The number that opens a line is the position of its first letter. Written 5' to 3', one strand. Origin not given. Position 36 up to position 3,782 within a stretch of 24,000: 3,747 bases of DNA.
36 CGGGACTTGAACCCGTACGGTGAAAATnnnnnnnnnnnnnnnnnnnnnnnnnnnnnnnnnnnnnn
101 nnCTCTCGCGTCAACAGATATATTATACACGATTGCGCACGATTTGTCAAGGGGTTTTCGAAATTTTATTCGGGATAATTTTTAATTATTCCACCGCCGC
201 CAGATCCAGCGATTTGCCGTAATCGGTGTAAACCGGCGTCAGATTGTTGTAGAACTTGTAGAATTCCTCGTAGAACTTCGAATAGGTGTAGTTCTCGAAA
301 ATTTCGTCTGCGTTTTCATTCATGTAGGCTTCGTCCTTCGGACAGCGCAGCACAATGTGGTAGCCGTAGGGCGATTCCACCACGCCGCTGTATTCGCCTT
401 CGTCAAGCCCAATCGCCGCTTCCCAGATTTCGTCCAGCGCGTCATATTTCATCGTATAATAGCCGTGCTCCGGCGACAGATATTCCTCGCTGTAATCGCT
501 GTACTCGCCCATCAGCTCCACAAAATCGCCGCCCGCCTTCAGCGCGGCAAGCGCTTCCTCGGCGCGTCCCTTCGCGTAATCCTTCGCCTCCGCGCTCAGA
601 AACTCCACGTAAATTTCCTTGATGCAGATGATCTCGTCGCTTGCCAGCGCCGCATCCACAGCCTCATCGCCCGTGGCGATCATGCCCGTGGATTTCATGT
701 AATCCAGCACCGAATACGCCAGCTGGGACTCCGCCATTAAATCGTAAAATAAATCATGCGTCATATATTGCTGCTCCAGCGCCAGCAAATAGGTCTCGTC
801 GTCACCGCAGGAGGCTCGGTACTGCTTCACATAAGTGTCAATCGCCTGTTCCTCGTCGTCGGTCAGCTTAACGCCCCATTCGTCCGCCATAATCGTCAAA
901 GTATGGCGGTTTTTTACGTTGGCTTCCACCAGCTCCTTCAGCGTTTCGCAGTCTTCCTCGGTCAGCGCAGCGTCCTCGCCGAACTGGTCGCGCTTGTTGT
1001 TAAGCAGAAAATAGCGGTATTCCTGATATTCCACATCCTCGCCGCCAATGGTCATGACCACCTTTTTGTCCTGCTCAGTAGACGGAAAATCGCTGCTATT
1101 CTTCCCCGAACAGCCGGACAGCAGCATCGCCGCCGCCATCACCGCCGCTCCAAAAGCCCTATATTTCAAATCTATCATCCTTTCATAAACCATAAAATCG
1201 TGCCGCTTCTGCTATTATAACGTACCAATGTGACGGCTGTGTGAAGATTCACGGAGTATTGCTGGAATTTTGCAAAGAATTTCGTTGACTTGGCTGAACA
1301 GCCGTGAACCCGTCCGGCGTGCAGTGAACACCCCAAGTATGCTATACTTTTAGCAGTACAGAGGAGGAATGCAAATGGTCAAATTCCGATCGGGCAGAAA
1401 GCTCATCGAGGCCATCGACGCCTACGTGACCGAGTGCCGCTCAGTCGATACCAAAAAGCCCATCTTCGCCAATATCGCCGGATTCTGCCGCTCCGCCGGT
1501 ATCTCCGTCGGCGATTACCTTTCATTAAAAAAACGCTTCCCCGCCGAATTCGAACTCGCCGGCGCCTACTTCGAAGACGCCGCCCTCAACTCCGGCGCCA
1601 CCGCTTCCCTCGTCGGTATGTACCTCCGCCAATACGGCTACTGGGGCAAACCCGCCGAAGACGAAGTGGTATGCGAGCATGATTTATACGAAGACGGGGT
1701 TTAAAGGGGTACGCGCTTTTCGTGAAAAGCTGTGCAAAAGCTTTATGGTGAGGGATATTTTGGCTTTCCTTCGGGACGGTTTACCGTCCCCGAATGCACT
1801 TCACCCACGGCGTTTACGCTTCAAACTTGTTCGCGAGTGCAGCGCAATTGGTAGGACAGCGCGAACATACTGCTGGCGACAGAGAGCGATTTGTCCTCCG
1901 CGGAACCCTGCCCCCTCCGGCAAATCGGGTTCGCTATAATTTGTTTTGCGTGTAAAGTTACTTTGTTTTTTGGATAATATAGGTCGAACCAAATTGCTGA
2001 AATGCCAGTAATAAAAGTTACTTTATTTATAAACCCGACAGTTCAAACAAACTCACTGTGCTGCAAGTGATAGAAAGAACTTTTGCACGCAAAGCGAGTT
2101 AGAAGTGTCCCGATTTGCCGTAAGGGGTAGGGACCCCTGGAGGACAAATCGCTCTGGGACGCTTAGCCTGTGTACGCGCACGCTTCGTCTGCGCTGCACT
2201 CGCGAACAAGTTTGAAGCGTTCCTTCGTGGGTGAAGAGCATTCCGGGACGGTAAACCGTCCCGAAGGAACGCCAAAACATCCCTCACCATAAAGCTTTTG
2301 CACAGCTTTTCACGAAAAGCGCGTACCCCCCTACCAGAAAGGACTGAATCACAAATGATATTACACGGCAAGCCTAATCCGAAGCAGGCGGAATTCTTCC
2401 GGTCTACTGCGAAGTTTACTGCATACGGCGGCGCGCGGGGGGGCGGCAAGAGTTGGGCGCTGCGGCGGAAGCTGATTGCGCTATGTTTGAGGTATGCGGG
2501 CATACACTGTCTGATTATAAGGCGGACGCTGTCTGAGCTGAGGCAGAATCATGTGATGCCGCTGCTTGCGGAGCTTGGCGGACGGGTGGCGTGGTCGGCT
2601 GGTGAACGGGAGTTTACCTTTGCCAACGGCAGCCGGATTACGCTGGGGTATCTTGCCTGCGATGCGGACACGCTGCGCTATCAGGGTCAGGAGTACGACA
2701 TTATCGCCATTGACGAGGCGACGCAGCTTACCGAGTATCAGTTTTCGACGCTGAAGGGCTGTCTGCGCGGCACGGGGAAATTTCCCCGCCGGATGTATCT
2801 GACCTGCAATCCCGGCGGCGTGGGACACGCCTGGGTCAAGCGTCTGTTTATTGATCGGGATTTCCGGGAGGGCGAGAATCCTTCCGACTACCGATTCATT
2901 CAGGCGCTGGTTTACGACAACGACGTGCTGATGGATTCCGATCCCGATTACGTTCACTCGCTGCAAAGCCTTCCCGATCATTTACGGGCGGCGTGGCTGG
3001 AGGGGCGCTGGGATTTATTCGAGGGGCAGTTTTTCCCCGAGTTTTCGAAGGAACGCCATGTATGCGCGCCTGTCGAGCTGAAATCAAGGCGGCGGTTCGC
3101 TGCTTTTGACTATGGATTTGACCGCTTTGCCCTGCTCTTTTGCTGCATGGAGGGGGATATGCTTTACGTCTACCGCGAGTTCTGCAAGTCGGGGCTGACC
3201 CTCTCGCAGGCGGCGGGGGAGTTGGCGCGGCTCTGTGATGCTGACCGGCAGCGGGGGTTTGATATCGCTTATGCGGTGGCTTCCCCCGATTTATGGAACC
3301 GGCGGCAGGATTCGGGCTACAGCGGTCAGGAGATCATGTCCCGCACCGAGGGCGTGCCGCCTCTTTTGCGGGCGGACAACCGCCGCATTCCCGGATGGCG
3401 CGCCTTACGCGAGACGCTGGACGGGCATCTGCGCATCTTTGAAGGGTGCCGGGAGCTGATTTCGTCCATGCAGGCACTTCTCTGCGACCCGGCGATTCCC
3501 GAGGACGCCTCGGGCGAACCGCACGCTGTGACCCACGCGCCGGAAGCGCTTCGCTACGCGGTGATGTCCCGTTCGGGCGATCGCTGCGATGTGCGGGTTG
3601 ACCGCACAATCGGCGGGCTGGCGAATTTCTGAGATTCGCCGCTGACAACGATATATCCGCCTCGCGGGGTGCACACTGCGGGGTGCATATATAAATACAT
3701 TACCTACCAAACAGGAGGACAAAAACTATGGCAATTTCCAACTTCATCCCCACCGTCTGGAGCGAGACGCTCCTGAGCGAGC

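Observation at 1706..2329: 624-bp inverted-repeat element inserted exactly between terS and terL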

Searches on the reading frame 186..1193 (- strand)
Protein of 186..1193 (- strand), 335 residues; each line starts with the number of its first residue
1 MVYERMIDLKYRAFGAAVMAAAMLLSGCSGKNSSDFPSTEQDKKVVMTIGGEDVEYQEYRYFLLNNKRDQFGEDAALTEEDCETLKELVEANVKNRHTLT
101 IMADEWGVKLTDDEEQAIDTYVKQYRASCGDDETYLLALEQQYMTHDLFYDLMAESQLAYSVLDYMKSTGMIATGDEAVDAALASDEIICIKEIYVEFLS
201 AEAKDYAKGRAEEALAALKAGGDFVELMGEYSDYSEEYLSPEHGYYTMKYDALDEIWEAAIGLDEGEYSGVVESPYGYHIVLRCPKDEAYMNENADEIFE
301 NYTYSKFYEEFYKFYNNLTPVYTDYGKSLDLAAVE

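Call 10: search_protein_families(library=pfam, proteins=[window:186-1193:-], max_evalue=0.01)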
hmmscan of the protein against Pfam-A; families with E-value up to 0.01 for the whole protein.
window:186-1193:- (335 aa): 5 families
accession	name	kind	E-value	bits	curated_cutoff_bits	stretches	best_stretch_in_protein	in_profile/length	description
PF00639.27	Rotamase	-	2.1e-08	35.4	21.7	1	200-282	11-94/97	PPIC-type PPIASE domain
PF13616.12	Rotamase_3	-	2.5e-08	34.9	22.5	1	191-281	18-110/116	PPIC-type PPIASE domain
PF13145.12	Rotamase_2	-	2.9e-06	28.5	27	1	201-281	28-103/121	PPIC-type PPIASE domain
PF13623.11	SurA_N_2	-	1.2e-05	25.6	28.5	1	19-117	19-117/145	SurA-like N-terminal domain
PF13624.11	SurA_N_3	-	1.3e-05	25.6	27.2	1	39-156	40-155/162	SurA-like N-terminal domain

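Call 11: search_protein_families(library=phrogs, proteins=[window:186-1193:-], max_evalue=0.01)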
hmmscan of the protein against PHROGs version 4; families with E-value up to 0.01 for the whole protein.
window:186-1193:- (335 aa): 1 family
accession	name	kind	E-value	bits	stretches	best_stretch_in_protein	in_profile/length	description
phrog_16409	-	unknown function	0.00073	20.1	1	177-299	104-220/251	-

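Call 91: find_encoding_contigs(protein=window:186-1193:-, flank=10000, max_places=4)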
Protein window:186-1193:- (335 aa): no gene with exactly this product is on record in the collection.

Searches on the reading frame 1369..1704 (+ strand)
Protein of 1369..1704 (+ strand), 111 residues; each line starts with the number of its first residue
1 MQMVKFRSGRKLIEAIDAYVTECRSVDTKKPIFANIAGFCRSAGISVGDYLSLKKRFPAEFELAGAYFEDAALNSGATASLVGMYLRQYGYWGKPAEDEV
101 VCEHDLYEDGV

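Call 10: search_protein_families(library=pfam, proteins=[window:1369-1704:+], max_evalue=0.01)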
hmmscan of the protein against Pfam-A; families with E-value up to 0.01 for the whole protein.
window:1369-1704:+ (111 aa): 1 family
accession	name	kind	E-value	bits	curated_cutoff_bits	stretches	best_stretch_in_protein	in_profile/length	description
PF16677.11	GP3_package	-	0.00077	20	29.4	1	5-91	5-99/105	DNA-packaging protein gp3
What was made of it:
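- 1369..1704 (+): Putative small terminase (terS-like, 111 aa). Its C-terminus .............* is intact compared with relatives. Weak Pfam GP3_package match, E = 7.7e-4, below the curated cut-off (call 10).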

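Call 11: search_protein_families(library=phrogs, proteins=[window:1369-1704:+], max_evalue=0.01)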
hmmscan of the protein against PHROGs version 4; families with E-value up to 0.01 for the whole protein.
window:1369-1704:+ (111 aa): 0 families

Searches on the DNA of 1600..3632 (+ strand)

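Call 5: search_rna_families(source=window, start=1600, end=2450, threshold=evalue, max_evalue=10, show_alignments=3)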
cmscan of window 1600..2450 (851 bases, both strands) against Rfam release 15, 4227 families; matches with E-value up to 10: 5.
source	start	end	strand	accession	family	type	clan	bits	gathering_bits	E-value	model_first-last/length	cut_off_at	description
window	1904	2132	-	RF04127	MIR8007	Gene; miRNA;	-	24.9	195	0.021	1-226/226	no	MIR8007 microRNA precursor family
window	1905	2133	+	RF04209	MIR7533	Gene; miRNA;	-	21.3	230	0.078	1-249/249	no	MIR7533 microRNA precursor family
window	1905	2133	+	RF04120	MIR5998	Gene; miRNA;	-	21.2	180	0.048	1-173/173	no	MIR5998 microRNA precursor family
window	2214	2269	-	RF01739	Glutamine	Cis-reg; riboswitch;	-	19.6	35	0.2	1-53/53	no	Glutamine riboswitch aptamer (glnA leader)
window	1921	1996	-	RF04008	mir-4880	Gene; miRNA;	-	16.4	100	3.4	1-75/75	no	mir-4880 microRNA precursor family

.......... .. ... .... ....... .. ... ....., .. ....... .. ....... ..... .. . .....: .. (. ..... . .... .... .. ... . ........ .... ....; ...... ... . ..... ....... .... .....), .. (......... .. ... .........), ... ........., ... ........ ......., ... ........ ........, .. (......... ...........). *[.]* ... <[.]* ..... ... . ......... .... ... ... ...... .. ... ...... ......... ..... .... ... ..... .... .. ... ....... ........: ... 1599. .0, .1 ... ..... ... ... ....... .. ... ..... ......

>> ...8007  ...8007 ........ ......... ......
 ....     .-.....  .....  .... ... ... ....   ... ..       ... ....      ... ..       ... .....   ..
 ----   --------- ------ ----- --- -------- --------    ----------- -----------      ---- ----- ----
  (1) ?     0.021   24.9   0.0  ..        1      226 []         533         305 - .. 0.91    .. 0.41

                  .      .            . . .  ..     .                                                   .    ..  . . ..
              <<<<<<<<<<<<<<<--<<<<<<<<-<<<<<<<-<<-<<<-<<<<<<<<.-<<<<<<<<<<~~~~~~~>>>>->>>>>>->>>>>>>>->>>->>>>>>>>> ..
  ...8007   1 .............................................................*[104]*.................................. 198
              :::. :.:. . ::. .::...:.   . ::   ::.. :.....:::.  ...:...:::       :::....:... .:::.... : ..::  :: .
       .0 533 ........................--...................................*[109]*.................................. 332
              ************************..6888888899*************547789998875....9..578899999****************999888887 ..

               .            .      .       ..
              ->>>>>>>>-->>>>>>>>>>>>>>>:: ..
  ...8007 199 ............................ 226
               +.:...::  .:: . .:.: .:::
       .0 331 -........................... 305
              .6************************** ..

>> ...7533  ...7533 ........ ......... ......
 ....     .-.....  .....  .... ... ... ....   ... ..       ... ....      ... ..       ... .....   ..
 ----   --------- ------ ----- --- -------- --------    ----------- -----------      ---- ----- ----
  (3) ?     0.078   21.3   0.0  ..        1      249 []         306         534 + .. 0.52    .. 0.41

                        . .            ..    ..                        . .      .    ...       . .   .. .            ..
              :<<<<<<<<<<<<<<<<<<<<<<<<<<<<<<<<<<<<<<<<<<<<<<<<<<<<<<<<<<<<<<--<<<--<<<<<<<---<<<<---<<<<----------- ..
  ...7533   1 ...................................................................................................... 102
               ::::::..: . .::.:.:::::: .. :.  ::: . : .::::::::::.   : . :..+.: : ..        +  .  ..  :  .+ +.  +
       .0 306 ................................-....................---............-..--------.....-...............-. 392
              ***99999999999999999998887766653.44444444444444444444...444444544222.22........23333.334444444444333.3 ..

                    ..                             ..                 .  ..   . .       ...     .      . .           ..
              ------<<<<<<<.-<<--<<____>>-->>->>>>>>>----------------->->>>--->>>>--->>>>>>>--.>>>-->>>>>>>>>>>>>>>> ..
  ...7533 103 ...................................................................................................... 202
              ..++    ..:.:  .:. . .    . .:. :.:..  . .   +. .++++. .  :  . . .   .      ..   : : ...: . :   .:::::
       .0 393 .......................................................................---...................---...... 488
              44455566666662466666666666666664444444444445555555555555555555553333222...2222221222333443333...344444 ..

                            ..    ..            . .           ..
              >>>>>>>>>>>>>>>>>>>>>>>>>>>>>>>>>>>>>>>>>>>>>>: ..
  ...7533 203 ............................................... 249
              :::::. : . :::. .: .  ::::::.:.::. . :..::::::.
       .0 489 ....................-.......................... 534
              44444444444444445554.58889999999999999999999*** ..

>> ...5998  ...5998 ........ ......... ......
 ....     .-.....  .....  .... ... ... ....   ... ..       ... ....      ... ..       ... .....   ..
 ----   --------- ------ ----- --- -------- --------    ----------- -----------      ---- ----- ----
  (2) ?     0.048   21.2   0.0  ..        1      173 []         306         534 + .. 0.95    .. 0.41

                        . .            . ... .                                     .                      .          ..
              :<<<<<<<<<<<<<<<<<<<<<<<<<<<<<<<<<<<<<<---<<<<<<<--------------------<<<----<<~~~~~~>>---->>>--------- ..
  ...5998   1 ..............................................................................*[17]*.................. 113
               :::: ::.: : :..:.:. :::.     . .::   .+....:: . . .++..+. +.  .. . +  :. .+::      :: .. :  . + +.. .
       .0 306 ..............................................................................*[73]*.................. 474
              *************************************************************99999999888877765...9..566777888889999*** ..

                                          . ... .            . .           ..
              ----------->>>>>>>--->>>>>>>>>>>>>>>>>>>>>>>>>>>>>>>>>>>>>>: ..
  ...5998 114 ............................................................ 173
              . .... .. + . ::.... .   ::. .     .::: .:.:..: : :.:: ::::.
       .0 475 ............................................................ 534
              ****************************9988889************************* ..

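Call 9: search_dna_similar(query=window:1650-2400:+, collection=phages, mode=distant)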
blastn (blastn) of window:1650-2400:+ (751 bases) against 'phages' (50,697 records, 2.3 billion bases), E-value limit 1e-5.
No match.

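Call 50: search_dna_similar(query=window:1706-2329:+, collection=plasmids, mode=distant, max_evalue=1, max_rows=15)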
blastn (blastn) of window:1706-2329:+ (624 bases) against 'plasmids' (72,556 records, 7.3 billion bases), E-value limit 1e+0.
No match.

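Call 51: search_dna_similar(query=window:1706-2329:+, collection=phages, mode=distant, max_evalue=1, max_rows=15)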
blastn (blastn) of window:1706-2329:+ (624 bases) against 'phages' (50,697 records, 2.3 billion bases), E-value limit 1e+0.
No match.
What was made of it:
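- Tried and rejected: blastn against plasmids and phages (calls 9, 50, 51).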

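Call 100: search_rna_families(source=L095, start=1, end=13000, threshold=evalue, max_evalue=1)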
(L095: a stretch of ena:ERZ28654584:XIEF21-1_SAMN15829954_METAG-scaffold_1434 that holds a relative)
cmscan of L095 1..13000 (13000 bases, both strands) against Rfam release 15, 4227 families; matches with E-value up to 1: 0.
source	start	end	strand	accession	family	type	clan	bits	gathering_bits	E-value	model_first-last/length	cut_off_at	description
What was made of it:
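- On Known structured RNA family (Rfam 15): The repeat family on L095 also gave no match (call 100).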

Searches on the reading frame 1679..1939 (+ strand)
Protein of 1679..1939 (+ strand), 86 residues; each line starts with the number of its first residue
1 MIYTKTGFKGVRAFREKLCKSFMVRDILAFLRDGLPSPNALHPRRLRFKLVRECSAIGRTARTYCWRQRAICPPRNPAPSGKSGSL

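Call 33: find_related_loci(query=A3, collection=genome_contigs, flank=6000)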
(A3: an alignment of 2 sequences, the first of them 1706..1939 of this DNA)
Query A3 (77 aa) in genome_contigs; peptide patterns used: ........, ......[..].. (x = any residue, [..] = any of these).
37 stretches matched a pattern, but none encodes a relative of the query by tblastn (E <= 1e-3).

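Call 34: find_related_loci(query=A3, collection=metagenome_contigs, flank=6000)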
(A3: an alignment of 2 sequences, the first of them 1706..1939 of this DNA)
Query A3 (77 aa) in metagenome_contigs; peptide patterns used: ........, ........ (x = any residue, [..] = any of these).
600 stretches matched a pattern, but none encodes a relative of the query by tblastn (E <= 1e-3).
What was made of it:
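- Tried and rejected: Arm pseudo-translations as degenerate patterns in GTDB representative genomes and JGI metagenomes (calls 33, 34).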

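Call 35: find_homologous_proteins(query=A3, max_evalue=0.01)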
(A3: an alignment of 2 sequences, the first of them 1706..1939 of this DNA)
Query A3 (2 sequences): 15 candidates shared short words with the query, none scored E <= 0.01.
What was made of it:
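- Tried and rejected: The same pseudo-translations against 5.8 billion proteins (call 35).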

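Call 65: search_protein_families(library=pfam, proteins=[window:1679-1939:+], max_evalue=1)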
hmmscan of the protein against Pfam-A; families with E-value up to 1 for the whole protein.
window:1679-1939:+ (86 aa): 0 families
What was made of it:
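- On MITE: Its open frames match no Pfam family and no protein in the database (calls 35, 65).
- Open frames in the arms match no Pfam family and no protein among 5.8 billion (calls 35, 65).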
